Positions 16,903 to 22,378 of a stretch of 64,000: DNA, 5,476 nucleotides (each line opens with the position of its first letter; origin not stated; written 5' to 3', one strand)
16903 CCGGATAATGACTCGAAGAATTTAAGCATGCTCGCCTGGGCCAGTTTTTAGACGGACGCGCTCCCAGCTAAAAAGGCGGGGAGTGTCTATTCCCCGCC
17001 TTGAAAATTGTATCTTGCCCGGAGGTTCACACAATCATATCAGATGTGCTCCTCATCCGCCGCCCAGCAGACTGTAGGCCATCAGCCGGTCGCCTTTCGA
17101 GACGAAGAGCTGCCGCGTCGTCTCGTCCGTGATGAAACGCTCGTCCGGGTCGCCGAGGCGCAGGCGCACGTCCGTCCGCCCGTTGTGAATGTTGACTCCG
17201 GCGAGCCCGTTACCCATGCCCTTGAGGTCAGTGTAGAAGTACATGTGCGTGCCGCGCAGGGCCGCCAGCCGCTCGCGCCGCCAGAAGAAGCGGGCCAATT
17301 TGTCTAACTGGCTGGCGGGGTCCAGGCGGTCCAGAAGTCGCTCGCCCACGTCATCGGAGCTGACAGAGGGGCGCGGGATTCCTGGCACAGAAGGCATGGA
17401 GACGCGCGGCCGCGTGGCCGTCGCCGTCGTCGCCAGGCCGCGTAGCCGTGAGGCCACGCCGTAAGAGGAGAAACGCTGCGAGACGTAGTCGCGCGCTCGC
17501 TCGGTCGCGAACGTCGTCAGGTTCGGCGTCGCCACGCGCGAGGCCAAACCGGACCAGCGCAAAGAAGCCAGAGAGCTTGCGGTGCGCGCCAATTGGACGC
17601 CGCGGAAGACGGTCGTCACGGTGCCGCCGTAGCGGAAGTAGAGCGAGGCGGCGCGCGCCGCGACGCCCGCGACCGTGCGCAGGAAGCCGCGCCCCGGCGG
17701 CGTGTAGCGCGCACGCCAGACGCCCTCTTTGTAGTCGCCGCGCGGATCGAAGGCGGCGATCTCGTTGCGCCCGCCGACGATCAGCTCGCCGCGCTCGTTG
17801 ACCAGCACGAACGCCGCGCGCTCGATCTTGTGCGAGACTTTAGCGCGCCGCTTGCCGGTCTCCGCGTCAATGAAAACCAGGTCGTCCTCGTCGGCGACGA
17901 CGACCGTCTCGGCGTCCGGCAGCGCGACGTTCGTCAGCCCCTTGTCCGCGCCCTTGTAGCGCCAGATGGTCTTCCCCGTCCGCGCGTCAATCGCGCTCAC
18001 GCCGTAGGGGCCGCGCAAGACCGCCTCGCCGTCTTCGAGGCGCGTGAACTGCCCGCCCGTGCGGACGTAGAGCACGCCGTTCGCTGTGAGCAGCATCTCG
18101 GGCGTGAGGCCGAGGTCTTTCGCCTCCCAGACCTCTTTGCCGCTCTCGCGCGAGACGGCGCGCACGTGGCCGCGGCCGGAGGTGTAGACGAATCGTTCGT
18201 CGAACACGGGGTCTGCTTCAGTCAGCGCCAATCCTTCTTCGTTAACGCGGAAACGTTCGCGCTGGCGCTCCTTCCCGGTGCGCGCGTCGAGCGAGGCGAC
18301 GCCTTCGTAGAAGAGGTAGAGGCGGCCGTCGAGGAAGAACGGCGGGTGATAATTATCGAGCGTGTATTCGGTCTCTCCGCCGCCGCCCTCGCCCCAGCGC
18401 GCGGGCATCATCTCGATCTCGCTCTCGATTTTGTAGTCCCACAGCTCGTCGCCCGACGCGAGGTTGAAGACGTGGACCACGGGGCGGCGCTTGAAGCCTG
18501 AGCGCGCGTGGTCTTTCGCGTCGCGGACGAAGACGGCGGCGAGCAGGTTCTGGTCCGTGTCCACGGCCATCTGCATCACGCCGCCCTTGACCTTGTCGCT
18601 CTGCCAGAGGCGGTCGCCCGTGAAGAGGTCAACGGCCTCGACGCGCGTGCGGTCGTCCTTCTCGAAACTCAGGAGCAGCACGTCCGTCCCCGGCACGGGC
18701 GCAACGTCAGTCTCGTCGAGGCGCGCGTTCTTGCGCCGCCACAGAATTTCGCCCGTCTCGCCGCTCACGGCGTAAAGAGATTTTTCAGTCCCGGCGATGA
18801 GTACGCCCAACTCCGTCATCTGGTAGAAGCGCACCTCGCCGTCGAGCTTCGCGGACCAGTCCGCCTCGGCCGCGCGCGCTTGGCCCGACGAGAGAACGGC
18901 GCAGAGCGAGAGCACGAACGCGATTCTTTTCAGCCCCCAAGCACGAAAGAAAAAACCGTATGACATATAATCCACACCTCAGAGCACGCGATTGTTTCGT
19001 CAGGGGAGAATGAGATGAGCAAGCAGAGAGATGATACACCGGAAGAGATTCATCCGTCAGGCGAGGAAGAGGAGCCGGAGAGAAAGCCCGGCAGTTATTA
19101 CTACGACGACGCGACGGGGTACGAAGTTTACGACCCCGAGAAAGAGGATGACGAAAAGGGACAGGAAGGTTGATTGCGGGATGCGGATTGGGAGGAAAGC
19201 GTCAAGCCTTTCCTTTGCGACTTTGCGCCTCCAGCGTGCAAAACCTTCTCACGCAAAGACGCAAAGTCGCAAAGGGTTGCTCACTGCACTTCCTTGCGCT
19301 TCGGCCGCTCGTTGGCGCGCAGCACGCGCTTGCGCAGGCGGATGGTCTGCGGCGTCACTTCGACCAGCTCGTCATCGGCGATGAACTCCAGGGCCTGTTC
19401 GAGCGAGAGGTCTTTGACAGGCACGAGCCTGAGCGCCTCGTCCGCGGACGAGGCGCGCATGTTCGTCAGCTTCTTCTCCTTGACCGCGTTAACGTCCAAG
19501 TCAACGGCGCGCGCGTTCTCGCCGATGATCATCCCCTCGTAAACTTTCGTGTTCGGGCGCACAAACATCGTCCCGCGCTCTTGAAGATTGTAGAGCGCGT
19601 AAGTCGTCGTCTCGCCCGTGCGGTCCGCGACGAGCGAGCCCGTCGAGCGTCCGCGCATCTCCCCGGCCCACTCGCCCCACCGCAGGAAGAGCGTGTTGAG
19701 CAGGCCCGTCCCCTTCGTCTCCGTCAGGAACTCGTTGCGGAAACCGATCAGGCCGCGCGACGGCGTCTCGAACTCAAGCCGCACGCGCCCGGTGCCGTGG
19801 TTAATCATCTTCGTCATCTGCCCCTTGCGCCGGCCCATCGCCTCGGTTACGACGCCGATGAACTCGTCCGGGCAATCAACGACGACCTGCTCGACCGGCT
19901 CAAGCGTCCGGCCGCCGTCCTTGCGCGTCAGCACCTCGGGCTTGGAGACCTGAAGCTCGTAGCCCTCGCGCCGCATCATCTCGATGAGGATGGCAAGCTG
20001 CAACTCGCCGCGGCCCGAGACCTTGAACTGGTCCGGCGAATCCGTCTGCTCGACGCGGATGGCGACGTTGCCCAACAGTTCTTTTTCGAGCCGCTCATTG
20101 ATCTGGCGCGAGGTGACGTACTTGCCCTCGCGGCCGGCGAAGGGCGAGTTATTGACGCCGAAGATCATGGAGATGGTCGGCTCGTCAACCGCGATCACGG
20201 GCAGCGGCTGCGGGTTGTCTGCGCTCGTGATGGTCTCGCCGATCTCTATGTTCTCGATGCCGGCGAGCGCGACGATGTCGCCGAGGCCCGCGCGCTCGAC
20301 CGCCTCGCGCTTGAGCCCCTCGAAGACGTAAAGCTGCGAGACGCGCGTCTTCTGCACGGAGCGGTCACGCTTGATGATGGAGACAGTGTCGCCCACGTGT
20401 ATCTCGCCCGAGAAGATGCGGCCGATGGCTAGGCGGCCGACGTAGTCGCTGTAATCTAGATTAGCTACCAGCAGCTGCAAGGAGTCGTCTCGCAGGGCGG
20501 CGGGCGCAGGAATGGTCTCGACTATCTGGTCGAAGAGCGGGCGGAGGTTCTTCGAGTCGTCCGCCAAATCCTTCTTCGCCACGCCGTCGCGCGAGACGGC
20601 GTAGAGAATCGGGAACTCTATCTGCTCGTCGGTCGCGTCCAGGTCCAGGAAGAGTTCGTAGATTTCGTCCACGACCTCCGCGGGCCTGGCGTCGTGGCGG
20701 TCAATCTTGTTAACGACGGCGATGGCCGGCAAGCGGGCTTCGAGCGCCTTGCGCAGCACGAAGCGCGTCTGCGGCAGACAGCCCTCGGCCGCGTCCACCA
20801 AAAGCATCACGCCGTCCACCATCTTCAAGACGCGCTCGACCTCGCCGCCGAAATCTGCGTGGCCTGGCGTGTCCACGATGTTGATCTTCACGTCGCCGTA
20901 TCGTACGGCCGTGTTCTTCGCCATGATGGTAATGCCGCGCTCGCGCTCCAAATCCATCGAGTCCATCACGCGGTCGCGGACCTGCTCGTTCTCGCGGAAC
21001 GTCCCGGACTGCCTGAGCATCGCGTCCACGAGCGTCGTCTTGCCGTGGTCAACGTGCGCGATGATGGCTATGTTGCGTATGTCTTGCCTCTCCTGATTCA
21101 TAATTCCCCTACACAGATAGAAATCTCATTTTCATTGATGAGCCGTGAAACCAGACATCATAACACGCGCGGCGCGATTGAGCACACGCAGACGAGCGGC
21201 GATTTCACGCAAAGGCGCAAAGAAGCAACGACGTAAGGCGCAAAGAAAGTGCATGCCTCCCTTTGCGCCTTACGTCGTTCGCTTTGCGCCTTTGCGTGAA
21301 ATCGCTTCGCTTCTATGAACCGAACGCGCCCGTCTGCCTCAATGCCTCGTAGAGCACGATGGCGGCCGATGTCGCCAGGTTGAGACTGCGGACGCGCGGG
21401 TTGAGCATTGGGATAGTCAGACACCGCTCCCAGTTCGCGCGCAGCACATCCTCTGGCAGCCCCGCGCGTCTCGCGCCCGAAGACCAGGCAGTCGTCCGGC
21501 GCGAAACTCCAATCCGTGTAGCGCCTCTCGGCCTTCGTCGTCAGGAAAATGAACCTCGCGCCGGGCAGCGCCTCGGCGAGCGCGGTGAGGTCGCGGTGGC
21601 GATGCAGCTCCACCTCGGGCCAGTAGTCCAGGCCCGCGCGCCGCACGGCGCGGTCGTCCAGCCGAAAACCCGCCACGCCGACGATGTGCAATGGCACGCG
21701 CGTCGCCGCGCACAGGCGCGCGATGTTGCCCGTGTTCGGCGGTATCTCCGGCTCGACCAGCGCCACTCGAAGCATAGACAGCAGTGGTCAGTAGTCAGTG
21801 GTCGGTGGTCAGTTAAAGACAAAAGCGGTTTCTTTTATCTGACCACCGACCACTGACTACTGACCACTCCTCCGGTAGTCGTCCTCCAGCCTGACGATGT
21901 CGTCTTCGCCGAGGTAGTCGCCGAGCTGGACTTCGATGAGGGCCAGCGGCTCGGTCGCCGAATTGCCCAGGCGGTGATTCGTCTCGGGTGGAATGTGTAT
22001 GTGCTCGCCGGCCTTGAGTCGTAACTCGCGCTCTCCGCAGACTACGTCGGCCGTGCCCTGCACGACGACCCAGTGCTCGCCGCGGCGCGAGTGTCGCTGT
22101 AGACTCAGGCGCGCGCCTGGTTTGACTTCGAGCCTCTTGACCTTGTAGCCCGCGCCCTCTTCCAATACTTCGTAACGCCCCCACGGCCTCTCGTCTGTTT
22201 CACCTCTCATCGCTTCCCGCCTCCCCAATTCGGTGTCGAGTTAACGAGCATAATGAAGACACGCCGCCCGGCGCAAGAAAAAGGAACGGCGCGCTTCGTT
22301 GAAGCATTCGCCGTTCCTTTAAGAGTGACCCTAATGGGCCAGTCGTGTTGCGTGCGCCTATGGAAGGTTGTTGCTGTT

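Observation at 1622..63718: About 15 long hairpins with tandem-repetitive arms, almost all abutting stop codons: a dense non-coding element class I cannot name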

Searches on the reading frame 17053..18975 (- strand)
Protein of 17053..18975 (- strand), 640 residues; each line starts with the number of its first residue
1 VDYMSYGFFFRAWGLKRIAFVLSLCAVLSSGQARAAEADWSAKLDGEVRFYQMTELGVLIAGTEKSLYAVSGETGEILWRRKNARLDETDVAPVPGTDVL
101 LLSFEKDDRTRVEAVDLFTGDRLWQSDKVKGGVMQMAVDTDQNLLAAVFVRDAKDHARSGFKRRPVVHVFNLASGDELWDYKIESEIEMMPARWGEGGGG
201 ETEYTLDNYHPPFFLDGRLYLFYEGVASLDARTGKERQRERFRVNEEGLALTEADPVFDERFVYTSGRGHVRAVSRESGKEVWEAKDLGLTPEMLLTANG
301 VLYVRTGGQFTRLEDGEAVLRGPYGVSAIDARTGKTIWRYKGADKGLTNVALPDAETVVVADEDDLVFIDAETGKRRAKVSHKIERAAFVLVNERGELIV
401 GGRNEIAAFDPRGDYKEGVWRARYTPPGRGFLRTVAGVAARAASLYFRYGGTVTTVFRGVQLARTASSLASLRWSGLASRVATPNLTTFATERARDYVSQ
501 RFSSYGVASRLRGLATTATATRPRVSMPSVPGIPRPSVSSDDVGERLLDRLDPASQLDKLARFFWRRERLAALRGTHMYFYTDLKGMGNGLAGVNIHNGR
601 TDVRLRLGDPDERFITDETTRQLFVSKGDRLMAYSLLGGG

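Call 9: search_protein_families(library=pfam, proteins=[window:17053-18975:-])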
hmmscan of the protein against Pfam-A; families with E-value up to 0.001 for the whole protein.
window:17053-18975:- (640 aa): 5 families
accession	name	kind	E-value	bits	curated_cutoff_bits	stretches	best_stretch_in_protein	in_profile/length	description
PF13360.13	PQQ_2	-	1.7e-23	83.9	27.6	3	326-457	5-134/233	Outer membrane protein assembly factor BamB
PF01011.28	PQQ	-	2.5e-08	33.5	26.7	0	251-337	48-137/595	Glucose/ethanol/alcohol dehydrogenase, beta-propeller domain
PF25293.1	Beta-prop_EMC1_N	-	3.3e-05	24.1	34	0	37-184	9-148/219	EMC1 N-terminal beta-propeller domain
PF13570.13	Beta-prop_ACSF4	-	0.00017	21.5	133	0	37-82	124-172/329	Beta-alanine-activating enzyme, beta-propeller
PF23727.1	Beta-prop_FAM234A_B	-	0.00079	18.5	26.4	0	55-94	90-130/467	FAM234A/B beta-propeller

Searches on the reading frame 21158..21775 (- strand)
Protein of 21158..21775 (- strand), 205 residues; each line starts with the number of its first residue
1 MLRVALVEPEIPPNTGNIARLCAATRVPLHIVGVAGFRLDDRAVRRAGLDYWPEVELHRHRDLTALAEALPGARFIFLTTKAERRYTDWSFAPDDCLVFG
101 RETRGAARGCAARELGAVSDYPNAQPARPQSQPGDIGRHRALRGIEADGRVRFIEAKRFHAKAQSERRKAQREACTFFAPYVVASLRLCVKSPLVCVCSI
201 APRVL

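Call 9: search_protein_families(library=pfam, proteins=[window:21158-21775:-])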
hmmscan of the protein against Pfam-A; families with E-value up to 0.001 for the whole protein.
window:21158-21775:- (205 aa): 1 family
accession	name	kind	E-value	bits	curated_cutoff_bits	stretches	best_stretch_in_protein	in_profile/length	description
PF00588.24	SpoU_methylase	-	1.7e-19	70.7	29.7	1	2-107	2-109/142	SpoU rRNA Methylase family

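Call 40: search_protein_families(library=ncbifam, proteins=[window:21158-21775:-], max_evalue=0.01)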
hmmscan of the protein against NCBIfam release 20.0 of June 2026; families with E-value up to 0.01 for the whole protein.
window:21158-21775:- (205 aa): 3 families
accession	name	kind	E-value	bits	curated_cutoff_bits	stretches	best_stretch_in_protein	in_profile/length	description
TIGR00185.1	tRNA_yibK_trmL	equivalog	6.2e-33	113.9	190.6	1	1-106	1-107/154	tRNA (uridine(34)/cytosine(34)/5-carboxymethylaminomethyluridine(34)-2'-O)-methyltransferase TrmL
NF007683.0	PRK10358.1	equivalog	8e-28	97.3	282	1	1-107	1-107/157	tRNA (uridine(34)/cytosine(34)/5-carboxymethylaminomethyluridine(34)-2'-O)-methyltransferase TrmL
NF041077.1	tRNAmeth_TrmJ_Sulfolob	equivalog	0.0065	16.1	350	0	1-27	1-27/229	tRNA (cytidine-2'-O-)-methyltransferase TrmJ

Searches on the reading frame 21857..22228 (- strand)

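Call 9: search_protein_families(library=pfam, proteins=[window:21857-22228:-])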
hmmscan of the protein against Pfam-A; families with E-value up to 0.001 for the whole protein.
window:21857-22228:- (123 aa): 3 families
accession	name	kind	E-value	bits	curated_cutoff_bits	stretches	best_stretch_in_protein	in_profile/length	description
PF01050.24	MannoseP_isomer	-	1.8e-41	141.4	23.6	1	5-116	5-116/116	Mannose-6-phosphate isomerase C-terminal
PF07883.17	Cupin_2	-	2.5e-13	49.9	27.2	1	33-100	3-69/70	Cupin domain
PF02311.25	AraC_binding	-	4.1e-05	23.8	21.1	1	53-96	27-70/135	AraC-like ligand binding domain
